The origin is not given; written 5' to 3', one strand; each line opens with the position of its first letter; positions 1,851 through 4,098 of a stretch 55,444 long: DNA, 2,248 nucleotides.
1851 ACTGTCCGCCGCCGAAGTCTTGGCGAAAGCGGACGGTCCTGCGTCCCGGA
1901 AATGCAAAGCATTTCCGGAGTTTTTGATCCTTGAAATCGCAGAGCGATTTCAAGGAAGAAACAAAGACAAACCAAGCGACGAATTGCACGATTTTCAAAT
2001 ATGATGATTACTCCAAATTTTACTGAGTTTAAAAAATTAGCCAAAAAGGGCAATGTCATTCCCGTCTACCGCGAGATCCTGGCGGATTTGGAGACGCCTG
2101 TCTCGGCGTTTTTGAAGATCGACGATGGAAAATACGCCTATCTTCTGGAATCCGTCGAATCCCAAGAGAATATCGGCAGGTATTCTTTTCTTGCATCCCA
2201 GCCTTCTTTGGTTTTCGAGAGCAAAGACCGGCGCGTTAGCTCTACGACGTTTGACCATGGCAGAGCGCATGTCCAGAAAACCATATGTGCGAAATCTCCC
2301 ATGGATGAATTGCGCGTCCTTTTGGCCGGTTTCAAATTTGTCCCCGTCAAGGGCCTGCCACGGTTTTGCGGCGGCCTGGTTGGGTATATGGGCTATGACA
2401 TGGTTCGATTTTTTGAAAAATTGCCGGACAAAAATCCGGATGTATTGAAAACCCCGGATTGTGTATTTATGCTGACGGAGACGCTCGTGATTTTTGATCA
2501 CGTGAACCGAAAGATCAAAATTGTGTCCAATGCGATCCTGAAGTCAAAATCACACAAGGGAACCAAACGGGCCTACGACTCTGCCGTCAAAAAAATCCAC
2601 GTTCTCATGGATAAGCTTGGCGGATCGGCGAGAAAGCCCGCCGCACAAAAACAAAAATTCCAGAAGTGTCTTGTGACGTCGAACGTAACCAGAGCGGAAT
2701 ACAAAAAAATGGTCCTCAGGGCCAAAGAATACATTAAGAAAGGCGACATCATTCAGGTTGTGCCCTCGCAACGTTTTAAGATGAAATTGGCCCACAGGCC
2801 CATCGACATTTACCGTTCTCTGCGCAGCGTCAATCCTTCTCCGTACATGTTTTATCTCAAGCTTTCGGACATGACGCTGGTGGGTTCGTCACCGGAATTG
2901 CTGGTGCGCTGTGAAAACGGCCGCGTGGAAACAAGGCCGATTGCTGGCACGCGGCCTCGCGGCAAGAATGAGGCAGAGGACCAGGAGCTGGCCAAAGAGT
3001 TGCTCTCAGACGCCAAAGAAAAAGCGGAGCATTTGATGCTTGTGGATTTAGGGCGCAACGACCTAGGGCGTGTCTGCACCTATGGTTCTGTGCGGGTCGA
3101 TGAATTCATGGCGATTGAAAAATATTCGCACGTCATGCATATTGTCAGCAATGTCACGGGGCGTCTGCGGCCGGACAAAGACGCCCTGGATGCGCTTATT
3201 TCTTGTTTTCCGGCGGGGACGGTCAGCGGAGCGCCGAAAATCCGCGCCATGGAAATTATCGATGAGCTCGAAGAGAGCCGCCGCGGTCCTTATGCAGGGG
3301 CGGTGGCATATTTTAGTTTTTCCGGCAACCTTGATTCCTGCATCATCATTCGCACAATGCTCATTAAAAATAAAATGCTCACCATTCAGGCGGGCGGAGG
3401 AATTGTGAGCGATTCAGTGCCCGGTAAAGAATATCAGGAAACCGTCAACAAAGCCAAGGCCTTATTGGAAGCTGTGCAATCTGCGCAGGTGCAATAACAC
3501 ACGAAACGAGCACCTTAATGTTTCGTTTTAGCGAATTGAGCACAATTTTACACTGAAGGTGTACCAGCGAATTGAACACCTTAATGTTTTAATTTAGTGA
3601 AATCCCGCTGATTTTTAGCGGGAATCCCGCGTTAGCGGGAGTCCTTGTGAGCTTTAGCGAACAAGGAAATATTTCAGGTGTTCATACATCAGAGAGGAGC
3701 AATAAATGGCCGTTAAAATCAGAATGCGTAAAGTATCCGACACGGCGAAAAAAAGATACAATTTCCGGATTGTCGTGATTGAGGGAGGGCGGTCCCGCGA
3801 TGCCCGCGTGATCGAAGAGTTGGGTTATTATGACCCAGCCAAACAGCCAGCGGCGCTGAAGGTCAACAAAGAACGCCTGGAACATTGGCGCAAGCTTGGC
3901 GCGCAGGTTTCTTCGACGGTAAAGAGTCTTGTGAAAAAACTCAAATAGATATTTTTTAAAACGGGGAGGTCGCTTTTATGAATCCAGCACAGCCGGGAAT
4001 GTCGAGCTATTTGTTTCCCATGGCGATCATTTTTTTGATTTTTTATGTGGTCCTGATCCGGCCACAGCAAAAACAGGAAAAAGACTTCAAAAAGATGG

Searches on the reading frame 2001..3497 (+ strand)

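Call 57: search_protein_families(library=pfam, proteins=[window:2001-3497:+], max_evalue=0.00001)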
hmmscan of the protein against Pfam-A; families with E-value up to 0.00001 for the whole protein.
window:2001-3497:+ (498 aa): 2 families
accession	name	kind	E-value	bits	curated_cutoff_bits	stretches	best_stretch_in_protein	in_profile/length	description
PF00425.24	Chorismate_bind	-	7.6e-98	327.6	27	1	231-484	2-257/257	chorismate binding enzyme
PF04715.19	Anth_synt_I_N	-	5.9e-39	134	23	1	29-173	1-139/140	Anthranilate synthase component I, N terminal region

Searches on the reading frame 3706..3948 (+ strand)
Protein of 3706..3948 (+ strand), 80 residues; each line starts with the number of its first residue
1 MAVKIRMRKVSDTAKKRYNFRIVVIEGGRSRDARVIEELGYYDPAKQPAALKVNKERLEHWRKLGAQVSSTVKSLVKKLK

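Call 57: search_protein_families(library=pfam, proteins=[window:3706-3948:+], max_evalue=0.00001)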
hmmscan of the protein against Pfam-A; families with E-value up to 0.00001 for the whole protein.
window:3706-3948:+ (80 aa): 1 family
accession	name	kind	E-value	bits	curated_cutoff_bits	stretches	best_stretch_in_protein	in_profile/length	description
PF00886.24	Ribosomal_S16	-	1.9e-16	60.2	27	1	14-69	4-62/62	Ribosomal protein S16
